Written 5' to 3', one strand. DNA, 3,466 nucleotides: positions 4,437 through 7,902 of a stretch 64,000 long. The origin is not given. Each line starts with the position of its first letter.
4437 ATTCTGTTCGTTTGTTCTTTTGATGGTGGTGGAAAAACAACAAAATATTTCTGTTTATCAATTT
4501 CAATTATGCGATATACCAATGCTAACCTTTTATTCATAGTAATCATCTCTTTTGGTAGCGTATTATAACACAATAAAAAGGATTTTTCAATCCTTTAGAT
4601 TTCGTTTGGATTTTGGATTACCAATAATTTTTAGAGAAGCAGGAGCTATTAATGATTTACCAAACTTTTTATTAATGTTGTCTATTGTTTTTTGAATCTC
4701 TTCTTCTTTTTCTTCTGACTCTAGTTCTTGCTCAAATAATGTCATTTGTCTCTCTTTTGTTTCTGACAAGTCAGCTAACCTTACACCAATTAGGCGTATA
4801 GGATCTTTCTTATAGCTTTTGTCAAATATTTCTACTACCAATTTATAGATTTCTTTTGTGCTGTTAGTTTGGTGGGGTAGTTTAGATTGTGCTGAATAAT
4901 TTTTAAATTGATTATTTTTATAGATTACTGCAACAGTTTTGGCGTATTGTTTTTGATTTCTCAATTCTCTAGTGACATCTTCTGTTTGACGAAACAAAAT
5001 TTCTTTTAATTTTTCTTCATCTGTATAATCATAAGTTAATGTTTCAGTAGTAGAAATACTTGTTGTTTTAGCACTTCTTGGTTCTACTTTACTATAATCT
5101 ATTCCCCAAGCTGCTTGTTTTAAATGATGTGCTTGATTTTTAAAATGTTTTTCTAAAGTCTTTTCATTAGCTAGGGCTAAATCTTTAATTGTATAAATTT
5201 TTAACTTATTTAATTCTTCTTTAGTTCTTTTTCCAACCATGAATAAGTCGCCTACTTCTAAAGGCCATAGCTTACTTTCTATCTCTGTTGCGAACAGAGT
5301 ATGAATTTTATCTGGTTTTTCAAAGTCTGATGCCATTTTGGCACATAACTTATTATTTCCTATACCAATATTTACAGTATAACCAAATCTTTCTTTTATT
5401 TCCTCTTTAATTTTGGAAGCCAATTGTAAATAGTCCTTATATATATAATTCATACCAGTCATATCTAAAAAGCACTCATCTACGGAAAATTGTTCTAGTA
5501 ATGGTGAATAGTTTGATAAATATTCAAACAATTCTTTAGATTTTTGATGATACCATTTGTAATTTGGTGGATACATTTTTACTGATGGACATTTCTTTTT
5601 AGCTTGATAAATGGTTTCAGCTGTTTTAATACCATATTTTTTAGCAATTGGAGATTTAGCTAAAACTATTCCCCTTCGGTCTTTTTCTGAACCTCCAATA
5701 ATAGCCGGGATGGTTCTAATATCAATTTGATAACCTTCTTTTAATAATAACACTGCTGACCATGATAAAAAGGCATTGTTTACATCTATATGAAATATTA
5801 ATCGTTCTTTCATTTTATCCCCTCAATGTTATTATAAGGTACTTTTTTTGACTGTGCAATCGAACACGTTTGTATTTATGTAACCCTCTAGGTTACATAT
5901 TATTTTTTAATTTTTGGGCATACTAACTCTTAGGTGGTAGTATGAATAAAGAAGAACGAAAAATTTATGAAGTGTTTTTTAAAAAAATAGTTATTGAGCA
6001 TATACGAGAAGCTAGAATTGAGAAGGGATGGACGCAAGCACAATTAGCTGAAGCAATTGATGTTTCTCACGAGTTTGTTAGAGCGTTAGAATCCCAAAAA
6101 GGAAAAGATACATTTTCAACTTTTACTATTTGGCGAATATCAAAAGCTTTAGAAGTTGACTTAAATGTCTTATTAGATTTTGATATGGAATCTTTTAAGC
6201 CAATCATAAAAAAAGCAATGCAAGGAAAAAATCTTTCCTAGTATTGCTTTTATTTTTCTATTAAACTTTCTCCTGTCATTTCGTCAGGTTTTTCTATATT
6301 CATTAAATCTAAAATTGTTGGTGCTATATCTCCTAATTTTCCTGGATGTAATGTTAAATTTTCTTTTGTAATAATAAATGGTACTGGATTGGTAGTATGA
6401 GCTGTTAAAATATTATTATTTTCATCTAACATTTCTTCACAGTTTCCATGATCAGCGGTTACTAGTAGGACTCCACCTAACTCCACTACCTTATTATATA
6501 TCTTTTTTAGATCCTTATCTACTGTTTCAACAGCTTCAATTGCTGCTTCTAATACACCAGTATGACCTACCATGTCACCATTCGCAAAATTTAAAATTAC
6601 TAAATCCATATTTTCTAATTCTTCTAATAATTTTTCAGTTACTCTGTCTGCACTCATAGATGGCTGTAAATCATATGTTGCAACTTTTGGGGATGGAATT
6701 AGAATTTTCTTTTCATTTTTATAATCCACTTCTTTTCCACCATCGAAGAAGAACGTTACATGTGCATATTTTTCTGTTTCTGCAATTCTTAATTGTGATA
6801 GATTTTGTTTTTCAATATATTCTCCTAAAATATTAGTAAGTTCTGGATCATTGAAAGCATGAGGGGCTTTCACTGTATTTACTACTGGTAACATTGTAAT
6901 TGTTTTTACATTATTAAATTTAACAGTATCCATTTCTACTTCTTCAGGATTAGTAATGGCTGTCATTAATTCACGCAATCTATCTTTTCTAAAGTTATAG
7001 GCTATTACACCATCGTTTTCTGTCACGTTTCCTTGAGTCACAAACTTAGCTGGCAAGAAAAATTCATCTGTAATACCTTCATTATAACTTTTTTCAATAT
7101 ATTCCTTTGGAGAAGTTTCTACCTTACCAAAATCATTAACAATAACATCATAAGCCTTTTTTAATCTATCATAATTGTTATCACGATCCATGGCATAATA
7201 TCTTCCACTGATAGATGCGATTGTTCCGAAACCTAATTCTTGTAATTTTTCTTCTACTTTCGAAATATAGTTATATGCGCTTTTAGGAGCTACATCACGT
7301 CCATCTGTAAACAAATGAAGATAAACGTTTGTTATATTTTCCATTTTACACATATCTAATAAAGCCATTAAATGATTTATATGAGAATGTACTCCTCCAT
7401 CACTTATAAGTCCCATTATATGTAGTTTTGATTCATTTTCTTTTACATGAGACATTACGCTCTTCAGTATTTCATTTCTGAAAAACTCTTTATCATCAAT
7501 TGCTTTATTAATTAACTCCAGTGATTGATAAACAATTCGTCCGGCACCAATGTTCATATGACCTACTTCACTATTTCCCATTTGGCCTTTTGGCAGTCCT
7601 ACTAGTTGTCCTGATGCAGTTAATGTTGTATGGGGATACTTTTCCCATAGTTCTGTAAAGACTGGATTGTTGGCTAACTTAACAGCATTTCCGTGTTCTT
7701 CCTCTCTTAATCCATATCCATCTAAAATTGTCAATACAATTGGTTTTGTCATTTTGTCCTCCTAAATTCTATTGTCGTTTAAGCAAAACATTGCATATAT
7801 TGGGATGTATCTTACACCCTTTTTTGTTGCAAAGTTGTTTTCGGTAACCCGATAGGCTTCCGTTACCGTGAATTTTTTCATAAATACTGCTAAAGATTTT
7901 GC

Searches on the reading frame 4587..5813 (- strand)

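Call 20: search_protein_families(library=pfam, proteins=[window:4587-5813:-], max_evalue=0.00001)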
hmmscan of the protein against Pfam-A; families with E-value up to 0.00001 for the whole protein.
window:4587-5813:- (408 aa): 2 families
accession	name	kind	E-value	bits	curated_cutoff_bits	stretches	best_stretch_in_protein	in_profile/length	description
PF00817.25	IMS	-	2.9e-39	134.8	23.2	1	9-163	1-148/148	impB/mucB/samB family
PF11799.13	IMS_C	-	1.2e-26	93.7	20.7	1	252-359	3-109/109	impB/mucB/samB family C-terminal domain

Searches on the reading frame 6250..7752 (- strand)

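Call 20: search_protein_families(library=pfam, proteins=[window:6250-7752:-], max_evalue=0.00001)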
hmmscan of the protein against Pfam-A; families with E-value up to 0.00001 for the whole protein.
window:6250-7752:- (500 aa): 2 families
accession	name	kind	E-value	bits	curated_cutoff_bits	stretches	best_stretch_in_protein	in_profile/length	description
PF01676.23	Metalloenzyme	-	1e-79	268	24.3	1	3-488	1-252/252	Metalloenzyme superfamily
PF06415.18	iPGM_N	-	9.7e-77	257.7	27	1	81-287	1-212/217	BPG-independent PGAM N-terminus (iPGM_N)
